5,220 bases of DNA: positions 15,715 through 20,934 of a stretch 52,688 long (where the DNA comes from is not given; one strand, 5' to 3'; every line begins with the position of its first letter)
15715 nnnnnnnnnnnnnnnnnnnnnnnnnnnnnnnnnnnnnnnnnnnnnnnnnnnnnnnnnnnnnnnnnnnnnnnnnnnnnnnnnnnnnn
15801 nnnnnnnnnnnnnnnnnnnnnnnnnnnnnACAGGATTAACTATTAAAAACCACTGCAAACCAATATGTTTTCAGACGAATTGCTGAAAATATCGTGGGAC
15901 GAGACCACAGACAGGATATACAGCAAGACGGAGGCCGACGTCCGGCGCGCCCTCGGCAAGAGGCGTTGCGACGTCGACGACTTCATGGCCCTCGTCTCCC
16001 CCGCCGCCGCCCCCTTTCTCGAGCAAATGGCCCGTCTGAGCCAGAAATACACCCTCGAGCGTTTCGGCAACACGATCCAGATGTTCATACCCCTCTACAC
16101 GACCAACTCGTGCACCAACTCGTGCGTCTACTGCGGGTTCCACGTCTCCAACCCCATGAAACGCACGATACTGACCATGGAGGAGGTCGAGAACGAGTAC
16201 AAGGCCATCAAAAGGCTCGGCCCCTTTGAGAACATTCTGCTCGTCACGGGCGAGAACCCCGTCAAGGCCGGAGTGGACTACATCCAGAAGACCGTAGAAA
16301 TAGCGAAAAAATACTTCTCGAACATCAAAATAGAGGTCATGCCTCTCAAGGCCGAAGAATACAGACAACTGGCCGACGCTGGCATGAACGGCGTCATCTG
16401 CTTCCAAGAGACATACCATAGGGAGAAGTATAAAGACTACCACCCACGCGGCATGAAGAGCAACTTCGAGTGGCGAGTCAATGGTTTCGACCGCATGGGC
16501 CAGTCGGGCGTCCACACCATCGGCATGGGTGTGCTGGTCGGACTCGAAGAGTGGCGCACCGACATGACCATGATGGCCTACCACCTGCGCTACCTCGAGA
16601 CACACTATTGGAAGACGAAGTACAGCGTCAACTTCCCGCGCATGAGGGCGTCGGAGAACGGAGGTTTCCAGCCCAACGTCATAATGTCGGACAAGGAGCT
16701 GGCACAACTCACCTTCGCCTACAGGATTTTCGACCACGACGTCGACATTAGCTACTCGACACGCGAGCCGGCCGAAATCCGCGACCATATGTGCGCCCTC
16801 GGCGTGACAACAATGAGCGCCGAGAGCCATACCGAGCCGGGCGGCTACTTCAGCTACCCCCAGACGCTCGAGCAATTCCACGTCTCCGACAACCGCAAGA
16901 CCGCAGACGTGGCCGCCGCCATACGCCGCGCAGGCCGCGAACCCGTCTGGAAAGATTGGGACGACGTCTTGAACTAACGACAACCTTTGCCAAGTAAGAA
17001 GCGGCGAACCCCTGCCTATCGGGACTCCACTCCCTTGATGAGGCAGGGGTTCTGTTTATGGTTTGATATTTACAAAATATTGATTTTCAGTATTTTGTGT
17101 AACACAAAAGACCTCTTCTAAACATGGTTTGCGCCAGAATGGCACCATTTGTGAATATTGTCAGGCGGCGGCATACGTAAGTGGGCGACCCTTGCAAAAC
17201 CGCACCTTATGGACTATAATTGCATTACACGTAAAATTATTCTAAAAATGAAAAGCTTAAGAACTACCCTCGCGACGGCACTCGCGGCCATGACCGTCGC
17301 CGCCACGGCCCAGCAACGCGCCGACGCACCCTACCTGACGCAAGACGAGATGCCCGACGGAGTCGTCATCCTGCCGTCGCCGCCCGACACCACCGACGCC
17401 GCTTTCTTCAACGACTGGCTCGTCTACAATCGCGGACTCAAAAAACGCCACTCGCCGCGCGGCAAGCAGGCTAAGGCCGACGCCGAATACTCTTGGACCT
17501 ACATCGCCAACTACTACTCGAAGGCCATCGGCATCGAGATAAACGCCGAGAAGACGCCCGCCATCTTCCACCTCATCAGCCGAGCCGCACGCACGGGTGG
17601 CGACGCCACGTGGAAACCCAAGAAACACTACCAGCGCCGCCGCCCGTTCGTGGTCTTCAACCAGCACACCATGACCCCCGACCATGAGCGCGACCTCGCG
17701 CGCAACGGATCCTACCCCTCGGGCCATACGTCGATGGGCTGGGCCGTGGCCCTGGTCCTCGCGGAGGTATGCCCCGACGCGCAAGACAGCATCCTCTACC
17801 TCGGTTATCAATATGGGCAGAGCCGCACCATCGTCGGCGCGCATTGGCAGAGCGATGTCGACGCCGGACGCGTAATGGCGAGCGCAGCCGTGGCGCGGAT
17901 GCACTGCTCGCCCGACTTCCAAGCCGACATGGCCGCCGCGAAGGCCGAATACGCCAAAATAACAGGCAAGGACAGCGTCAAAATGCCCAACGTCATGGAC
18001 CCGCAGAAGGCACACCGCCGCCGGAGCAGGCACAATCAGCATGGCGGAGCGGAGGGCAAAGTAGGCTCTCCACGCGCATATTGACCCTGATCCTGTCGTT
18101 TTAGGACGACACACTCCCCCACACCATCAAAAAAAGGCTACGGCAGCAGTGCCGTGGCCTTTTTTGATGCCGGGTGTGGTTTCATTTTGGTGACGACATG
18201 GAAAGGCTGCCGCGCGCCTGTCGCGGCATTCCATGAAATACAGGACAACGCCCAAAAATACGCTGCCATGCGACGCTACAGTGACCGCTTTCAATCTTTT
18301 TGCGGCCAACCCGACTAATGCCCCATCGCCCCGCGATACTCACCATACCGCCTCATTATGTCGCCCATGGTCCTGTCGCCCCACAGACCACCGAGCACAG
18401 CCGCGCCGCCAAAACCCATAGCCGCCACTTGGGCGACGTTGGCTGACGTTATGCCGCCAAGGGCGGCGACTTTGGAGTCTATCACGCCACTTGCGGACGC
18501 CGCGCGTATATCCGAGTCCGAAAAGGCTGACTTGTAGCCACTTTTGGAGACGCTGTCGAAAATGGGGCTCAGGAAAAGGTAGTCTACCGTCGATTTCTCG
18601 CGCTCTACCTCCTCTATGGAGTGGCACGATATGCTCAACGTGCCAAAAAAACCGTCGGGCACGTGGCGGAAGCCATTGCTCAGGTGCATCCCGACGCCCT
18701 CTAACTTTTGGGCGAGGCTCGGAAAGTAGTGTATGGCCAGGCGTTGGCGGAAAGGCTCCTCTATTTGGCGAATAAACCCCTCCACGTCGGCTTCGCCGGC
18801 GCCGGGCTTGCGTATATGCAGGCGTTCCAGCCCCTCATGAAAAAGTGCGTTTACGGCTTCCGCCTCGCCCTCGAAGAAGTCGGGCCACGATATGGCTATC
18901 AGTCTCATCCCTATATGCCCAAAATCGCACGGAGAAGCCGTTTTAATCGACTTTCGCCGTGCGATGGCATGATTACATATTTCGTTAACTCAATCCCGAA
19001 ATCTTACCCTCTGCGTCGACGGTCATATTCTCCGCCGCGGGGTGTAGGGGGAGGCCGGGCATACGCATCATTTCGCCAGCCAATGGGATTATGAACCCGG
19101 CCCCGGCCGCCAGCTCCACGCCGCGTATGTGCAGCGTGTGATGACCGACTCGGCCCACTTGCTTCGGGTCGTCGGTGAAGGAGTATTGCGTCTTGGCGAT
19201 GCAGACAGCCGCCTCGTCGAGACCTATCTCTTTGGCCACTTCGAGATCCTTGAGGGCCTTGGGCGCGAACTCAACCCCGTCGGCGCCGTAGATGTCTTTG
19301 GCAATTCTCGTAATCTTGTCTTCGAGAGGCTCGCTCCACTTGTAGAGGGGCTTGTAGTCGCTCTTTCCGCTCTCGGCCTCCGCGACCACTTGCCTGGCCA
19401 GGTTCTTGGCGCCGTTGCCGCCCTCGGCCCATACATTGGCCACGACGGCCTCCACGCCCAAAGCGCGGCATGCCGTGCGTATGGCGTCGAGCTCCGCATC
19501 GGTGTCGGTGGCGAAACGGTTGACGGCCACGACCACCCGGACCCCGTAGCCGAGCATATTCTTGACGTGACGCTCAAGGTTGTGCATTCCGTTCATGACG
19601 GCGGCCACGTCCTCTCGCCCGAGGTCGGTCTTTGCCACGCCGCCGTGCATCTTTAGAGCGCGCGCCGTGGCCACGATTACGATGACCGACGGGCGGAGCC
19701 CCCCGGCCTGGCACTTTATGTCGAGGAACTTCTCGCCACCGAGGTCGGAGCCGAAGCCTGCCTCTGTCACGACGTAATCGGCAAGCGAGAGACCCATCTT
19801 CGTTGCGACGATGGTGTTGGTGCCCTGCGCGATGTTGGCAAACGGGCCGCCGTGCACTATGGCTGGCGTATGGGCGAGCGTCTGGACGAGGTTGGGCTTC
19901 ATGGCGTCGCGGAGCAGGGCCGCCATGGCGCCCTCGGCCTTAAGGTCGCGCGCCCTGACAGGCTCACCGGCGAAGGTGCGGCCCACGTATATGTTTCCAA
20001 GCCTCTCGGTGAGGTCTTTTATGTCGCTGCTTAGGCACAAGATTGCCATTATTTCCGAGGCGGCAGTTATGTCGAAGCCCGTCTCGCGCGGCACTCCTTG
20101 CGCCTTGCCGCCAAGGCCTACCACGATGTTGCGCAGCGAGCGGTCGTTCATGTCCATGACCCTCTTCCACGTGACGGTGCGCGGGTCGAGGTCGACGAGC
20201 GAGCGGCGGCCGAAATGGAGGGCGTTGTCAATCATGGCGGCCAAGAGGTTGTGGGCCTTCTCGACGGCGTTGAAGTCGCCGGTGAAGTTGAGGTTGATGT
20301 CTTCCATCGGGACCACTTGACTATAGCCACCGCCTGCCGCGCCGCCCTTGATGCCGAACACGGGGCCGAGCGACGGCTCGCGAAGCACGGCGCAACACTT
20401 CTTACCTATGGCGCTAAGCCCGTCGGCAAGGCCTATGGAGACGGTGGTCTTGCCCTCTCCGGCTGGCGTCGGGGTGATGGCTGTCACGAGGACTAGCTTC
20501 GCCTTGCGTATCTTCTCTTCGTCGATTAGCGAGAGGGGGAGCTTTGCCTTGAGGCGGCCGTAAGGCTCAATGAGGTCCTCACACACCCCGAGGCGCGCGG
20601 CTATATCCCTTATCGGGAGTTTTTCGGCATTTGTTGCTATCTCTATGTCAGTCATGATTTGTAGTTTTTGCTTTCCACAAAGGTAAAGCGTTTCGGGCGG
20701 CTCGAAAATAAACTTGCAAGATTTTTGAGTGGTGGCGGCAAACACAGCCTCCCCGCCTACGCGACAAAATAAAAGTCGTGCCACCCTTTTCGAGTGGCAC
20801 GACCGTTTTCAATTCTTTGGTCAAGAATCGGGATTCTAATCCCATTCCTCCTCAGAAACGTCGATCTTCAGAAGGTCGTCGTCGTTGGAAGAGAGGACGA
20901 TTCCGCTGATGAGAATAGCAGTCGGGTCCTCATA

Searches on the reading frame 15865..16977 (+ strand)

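Call 19: search_protein_families(library=pfam, proteins=[window:15865-16977:+], max_evalue=0.00001)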
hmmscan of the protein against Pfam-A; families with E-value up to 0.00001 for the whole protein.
window:15865-16977:+ (370 aa): 2 families
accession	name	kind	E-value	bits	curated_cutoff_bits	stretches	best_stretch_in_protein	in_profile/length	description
PF04055.27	Radical_SAM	-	6.9e-15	56.1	29.5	1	78-227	2-154/166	Radical SAM superfamily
PF06968.18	BATS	-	1.7e-12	47.8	22.2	1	257-358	2-87/88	Biotin and Thiamin Synthesis associated domain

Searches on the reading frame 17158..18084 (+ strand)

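Call 19: search_protein_families(library=pfam, proteins=[window:17158-18084:+], max_evalue=0.00001)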
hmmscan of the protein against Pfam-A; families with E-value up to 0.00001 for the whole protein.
window:17158-18084:+ (308 aa): 1 family
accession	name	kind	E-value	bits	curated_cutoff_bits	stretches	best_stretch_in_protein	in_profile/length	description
PF01569.27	PAP2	-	5.1e-15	55.8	27.2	1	155-248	20-121/130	PAP2 superfamily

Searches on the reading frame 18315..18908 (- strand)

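Call 19: search_protein_families(library=pfam, proteins=[window:18315-18908:-], max_evalue=0.00001)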
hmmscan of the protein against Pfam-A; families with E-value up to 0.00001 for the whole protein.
window:18315-18908:- (197 aa): 1 family
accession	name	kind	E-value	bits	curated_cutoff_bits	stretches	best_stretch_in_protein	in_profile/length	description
PF02581.23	TMP-TENI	-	2.3e-12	47.1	27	1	15-173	14-178/180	Thiamine monophosphate synthase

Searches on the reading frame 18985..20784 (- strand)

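Call 19: search_protein_families(library=pfam, proteins=[window:18985-20784:-], max_evalue=0.00001)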
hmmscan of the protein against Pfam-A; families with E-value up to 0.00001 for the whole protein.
window:18985-20784:- (599 aa): 1 family
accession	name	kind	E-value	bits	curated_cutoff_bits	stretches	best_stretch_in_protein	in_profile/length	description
PF01268.25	FTHFS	-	8.1e-252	836.8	27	1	44-599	1-556/556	Formate--tetrahydrofolate ligase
